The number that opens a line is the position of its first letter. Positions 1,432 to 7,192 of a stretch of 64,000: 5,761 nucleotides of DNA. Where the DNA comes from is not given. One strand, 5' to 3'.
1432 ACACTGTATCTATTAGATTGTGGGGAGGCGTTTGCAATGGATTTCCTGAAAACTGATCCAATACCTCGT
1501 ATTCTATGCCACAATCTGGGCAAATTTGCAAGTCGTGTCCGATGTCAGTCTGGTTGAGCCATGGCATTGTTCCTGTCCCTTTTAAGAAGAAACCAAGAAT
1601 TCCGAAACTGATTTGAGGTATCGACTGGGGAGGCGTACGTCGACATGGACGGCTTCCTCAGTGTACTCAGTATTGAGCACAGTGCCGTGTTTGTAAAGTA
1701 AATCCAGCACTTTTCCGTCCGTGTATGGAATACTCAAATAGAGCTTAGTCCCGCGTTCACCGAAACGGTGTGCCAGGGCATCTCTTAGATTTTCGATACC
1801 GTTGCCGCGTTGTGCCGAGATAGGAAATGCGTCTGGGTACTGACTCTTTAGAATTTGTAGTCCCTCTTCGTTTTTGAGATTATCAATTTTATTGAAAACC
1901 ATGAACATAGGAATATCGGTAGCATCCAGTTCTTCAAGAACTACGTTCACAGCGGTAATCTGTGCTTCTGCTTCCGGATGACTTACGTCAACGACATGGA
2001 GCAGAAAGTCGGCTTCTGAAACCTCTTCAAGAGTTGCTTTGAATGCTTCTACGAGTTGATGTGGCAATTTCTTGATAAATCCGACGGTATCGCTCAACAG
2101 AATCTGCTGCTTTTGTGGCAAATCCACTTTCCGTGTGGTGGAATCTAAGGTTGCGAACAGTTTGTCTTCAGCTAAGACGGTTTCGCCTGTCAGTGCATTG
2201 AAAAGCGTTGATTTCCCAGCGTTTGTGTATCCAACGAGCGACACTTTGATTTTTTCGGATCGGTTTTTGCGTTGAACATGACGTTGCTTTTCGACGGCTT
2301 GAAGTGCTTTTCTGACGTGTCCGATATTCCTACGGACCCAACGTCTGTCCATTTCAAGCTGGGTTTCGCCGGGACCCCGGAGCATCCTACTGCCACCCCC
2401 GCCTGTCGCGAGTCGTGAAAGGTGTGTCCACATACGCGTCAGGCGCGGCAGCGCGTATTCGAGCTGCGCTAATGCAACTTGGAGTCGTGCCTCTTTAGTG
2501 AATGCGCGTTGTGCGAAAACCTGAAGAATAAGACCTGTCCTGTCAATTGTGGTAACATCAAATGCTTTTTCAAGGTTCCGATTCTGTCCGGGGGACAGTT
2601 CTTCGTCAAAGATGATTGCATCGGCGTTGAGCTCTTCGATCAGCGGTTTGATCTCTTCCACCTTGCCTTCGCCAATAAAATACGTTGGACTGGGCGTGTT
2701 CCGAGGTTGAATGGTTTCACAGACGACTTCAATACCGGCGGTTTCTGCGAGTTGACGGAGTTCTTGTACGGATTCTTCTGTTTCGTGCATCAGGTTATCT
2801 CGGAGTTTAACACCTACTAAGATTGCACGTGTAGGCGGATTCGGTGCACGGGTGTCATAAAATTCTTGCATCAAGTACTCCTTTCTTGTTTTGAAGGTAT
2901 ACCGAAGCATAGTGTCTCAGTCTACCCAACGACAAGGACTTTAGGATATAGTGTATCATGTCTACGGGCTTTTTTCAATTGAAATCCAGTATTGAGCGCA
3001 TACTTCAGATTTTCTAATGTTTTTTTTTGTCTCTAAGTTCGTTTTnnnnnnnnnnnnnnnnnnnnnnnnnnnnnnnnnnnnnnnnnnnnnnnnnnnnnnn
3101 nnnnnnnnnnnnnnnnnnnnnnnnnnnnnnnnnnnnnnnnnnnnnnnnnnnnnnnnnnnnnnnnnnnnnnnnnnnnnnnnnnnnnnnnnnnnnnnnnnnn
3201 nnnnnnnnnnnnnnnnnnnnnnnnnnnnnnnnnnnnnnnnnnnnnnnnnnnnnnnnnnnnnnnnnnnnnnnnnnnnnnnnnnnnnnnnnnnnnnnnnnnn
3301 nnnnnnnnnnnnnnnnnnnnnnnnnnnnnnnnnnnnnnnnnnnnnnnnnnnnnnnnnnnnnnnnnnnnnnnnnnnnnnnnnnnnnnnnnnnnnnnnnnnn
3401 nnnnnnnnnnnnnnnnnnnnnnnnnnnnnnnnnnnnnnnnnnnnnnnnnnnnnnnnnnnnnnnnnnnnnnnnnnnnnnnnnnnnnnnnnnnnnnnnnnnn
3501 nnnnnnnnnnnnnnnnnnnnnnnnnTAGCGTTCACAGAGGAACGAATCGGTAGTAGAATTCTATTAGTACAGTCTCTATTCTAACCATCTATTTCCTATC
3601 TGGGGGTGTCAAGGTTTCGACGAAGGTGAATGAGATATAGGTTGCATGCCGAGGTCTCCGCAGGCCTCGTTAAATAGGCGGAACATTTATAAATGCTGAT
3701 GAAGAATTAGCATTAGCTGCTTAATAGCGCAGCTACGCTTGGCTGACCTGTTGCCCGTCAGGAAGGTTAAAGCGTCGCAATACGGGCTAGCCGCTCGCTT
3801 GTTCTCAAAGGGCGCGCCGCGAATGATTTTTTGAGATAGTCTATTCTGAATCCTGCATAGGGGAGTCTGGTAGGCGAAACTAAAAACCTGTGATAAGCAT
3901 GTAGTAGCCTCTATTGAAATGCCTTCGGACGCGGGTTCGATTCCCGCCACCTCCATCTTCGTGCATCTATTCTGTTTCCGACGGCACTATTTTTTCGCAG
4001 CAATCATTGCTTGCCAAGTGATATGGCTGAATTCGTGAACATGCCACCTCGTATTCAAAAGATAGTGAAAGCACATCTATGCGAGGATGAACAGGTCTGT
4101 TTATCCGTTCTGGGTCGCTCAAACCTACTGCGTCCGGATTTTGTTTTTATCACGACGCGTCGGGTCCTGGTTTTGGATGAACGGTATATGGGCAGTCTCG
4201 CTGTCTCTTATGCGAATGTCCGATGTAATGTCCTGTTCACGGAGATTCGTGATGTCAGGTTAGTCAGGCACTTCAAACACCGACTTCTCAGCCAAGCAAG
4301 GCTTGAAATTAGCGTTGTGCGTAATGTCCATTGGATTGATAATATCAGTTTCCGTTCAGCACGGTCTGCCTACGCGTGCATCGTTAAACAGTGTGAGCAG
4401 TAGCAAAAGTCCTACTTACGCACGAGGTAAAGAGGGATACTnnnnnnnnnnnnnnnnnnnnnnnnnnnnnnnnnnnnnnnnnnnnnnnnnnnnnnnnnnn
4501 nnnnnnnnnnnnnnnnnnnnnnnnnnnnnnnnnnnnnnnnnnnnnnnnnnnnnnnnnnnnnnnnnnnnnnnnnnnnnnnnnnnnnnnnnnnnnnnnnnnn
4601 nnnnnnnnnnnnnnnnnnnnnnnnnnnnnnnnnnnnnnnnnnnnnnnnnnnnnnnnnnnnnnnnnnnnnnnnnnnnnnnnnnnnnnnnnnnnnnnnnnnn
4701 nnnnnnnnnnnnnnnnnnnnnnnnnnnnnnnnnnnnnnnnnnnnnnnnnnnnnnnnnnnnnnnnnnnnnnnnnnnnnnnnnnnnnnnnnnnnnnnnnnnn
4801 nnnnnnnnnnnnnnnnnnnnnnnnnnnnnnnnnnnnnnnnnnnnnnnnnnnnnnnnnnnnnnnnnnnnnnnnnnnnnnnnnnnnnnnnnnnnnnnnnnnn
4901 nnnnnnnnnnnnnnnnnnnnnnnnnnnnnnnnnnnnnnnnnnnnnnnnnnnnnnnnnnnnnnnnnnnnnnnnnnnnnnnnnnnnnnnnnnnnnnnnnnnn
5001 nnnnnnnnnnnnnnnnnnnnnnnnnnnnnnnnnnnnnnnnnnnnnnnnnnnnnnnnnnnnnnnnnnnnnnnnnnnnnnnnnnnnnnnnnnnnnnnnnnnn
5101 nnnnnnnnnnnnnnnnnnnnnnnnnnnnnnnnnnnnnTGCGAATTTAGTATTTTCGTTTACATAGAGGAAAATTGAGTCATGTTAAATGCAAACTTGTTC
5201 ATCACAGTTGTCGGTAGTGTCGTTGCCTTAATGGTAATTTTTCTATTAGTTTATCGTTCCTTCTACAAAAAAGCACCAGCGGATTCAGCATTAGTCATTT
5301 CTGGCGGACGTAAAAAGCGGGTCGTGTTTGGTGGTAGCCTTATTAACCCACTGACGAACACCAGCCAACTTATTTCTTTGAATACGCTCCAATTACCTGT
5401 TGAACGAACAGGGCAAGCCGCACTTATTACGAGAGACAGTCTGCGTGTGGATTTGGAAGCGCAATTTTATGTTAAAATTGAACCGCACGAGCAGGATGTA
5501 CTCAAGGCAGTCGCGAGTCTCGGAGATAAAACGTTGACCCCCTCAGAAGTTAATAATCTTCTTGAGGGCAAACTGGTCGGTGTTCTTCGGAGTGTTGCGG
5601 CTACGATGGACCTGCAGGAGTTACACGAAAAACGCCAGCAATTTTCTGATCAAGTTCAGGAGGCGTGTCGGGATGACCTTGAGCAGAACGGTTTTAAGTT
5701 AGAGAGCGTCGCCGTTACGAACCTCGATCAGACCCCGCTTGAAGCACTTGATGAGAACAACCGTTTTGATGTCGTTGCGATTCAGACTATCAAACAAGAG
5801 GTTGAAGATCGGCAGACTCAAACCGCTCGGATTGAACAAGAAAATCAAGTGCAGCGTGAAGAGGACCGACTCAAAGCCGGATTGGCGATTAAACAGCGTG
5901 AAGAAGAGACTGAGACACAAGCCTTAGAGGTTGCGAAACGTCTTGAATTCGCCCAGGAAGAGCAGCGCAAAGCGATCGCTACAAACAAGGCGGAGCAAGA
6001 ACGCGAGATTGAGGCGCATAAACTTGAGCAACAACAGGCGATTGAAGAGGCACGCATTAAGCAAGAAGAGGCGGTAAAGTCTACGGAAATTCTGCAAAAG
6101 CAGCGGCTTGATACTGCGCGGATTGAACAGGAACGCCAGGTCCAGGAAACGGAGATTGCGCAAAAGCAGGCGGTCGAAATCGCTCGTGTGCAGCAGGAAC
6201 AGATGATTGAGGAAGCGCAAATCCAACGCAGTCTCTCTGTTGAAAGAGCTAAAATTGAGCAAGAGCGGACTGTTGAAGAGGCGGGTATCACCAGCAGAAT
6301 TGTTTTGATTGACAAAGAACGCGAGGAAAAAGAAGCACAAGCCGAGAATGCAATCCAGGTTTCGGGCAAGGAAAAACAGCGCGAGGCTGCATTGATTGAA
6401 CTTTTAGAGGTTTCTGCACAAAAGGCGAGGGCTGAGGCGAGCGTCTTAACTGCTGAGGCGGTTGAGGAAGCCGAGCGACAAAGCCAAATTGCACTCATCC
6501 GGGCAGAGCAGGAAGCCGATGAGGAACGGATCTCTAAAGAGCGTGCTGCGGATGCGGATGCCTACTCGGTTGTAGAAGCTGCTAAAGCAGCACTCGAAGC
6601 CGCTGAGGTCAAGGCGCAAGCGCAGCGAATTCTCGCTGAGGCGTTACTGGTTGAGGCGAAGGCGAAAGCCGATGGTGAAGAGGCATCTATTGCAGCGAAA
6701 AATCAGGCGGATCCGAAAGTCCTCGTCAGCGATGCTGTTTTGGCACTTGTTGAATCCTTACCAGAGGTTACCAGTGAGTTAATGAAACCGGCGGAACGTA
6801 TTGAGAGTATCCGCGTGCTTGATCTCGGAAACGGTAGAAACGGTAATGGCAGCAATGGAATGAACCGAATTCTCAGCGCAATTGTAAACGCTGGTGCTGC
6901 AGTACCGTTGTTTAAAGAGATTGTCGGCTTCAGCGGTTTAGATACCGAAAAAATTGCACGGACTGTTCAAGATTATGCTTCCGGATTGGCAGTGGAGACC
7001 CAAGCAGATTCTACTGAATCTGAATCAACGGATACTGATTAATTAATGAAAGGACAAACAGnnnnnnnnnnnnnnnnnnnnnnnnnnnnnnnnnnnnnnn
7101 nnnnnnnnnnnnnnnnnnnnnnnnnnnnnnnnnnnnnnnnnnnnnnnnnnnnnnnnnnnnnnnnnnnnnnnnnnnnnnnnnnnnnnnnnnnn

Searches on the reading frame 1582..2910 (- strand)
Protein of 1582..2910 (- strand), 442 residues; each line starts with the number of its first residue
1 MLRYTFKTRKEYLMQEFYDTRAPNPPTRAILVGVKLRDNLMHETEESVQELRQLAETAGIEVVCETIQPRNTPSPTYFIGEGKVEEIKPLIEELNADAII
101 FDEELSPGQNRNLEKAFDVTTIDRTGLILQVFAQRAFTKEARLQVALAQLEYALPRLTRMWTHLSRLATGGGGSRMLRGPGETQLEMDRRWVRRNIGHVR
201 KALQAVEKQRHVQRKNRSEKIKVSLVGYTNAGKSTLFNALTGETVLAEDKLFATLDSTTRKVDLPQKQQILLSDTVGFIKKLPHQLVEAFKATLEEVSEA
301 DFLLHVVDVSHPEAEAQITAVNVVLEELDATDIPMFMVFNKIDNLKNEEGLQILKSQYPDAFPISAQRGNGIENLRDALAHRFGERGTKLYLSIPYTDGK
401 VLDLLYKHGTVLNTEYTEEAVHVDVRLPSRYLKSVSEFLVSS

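Call 55: search_protein_families(library=pfam, proteins=[window:1582-2910:-], max_evalue=0.00001)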
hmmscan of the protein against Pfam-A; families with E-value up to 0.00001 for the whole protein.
window:1582-2910:- (442 aa): 6 families
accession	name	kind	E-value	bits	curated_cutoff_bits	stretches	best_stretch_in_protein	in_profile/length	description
PF13167.11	GTP-bdg_N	-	1.4e-32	112.5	25.4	1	45-133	1-89/89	GTP-binding GTPase N-terminal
PF16360.10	GTP-bdg_M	-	1.2e-28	99.9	29.5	1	135-217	1-79/79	GTP-binding GTPase Middle Region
PF01926.29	MMR_HSR1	-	3.3e-24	85.6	21.9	1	222-341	1-113/113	50S ribosome-binding GTPase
PF03193.22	RsgA_GTPase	-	5.8e-10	39.7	30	0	206-278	92-168/174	RsgA GTPase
PF02421.24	FeoB_N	-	1.4e-08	34.8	27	1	222-377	2-154/156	Ferrous iron transport protein B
PF00350.29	Dynamin_N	-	2.8e-06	27.9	27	0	224-254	2-32/168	Dynamin family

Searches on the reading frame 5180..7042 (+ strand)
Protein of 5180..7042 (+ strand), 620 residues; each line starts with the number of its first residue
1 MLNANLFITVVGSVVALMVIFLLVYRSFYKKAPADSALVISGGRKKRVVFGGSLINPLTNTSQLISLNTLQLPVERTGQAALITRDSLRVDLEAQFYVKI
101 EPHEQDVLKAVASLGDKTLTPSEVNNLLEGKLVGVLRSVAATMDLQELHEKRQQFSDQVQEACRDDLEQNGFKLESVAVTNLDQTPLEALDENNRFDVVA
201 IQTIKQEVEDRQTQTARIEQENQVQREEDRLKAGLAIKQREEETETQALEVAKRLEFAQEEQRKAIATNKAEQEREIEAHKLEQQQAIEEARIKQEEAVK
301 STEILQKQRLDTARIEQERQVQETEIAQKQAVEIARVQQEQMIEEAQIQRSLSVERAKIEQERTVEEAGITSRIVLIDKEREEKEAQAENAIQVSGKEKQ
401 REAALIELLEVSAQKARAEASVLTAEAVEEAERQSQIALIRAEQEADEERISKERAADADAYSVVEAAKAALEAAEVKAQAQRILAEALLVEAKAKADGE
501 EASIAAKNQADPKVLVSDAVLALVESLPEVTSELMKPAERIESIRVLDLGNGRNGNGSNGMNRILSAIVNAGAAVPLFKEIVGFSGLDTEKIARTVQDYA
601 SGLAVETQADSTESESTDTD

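Call 55: search_protein_families(library=pfam, proteins=[window:5180-7042:+], max_evalue=0.00001)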
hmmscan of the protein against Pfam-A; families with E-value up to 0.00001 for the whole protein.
window:5180-7042:+ (620 aa): 2 families
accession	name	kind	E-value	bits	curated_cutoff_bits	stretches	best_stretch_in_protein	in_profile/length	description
PF15975.10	Flot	-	4.8e-18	65.9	27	1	474-585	1-122/124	Flotillin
PF01145.31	Band_7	-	1.3e-17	64.9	23.6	1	37-210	9-171/176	SPFH domain / Band 7 family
